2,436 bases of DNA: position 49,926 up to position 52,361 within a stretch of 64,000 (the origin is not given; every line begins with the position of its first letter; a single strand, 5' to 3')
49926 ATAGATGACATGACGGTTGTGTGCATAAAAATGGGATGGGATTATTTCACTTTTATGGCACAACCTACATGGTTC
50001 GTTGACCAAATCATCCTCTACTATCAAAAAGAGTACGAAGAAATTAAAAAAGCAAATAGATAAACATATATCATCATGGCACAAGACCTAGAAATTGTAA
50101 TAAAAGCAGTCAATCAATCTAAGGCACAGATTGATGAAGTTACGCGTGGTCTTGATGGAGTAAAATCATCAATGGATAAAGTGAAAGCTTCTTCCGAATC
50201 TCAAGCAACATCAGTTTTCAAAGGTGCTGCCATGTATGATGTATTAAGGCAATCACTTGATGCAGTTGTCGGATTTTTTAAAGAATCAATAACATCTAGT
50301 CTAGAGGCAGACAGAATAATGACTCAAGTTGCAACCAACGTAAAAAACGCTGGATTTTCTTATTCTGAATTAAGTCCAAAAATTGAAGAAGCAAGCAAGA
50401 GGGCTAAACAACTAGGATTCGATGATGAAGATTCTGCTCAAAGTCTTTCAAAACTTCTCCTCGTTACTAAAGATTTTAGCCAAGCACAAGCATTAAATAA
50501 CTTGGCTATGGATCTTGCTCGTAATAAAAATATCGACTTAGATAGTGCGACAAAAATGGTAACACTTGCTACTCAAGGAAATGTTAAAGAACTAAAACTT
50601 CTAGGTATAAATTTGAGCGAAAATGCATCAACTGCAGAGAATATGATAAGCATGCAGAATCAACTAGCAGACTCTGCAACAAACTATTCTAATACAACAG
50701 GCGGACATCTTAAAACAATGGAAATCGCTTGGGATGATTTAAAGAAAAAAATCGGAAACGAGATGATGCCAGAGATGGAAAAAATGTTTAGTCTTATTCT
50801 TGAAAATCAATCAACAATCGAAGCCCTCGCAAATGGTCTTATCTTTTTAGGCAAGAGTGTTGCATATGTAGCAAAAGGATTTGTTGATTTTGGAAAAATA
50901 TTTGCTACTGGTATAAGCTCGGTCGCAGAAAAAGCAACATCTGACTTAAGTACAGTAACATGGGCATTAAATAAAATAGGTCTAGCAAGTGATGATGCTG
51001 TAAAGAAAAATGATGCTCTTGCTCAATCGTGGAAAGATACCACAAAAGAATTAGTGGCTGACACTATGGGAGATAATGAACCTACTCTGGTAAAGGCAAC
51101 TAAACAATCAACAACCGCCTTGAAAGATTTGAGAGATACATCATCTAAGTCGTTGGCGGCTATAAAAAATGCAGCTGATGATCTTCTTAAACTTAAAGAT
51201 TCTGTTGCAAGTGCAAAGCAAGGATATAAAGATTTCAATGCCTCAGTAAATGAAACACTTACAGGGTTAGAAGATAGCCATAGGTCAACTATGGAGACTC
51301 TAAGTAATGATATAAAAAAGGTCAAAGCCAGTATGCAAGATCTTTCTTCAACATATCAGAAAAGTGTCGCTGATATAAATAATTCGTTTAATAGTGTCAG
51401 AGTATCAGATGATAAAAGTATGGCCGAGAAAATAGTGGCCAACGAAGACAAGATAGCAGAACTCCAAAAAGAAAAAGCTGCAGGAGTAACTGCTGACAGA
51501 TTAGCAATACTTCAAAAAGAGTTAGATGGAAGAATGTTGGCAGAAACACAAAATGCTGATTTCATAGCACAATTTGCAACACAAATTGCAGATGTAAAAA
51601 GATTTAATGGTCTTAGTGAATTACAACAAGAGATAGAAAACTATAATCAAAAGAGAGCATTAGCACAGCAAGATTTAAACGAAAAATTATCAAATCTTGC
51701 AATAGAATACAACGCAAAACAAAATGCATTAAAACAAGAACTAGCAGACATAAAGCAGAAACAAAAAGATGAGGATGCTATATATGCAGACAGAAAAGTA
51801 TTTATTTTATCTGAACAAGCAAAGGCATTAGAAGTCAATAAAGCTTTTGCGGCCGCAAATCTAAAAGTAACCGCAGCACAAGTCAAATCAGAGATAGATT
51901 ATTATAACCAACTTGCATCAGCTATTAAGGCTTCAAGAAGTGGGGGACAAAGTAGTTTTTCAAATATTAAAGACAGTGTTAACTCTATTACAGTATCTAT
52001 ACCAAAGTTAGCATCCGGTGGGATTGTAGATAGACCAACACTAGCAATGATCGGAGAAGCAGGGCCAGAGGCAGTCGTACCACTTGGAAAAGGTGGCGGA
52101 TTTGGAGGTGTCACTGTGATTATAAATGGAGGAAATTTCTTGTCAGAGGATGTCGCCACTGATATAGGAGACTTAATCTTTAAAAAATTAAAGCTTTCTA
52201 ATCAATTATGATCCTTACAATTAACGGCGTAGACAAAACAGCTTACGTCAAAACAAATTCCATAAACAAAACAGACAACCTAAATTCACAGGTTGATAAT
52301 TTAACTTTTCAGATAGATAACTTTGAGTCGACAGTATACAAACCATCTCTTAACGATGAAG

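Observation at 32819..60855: Prophage inserted in the 3' end of the GAPDH gene, with the phage supplying a replacement C-terminus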

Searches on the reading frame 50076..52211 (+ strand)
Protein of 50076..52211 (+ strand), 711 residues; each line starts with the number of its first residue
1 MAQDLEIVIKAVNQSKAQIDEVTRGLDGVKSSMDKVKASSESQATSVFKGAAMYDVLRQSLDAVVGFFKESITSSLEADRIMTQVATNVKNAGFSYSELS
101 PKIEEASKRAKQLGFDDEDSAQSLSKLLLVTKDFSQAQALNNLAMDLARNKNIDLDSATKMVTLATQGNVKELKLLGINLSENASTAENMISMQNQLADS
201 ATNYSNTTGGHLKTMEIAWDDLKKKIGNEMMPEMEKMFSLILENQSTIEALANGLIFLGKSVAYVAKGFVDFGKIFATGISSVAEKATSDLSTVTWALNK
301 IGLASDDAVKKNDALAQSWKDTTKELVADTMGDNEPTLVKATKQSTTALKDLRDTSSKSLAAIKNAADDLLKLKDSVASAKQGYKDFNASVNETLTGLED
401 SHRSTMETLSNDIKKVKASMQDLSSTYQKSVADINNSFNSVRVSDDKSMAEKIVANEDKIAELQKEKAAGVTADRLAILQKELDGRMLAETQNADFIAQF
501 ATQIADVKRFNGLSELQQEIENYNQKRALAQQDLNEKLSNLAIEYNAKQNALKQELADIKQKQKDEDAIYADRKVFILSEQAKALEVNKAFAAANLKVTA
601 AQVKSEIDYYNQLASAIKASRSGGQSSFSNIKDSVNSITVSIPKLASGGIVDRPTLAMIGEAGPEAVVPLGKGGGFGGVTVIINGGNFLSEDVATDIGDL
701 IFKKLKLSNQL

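Call 8: search_protein_families(library=phrogs, proteins=[window:50076-52211:+])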
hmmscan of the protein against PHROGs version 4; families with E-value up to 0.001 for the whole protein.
window:50076-52211:+ (711 aa): 1 family
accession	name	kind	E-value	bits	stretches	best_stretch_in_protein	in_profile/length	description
phrog_1535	-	tail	2.1e-07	30.5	1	630-672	1031-1087/1152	tail length tape measure protein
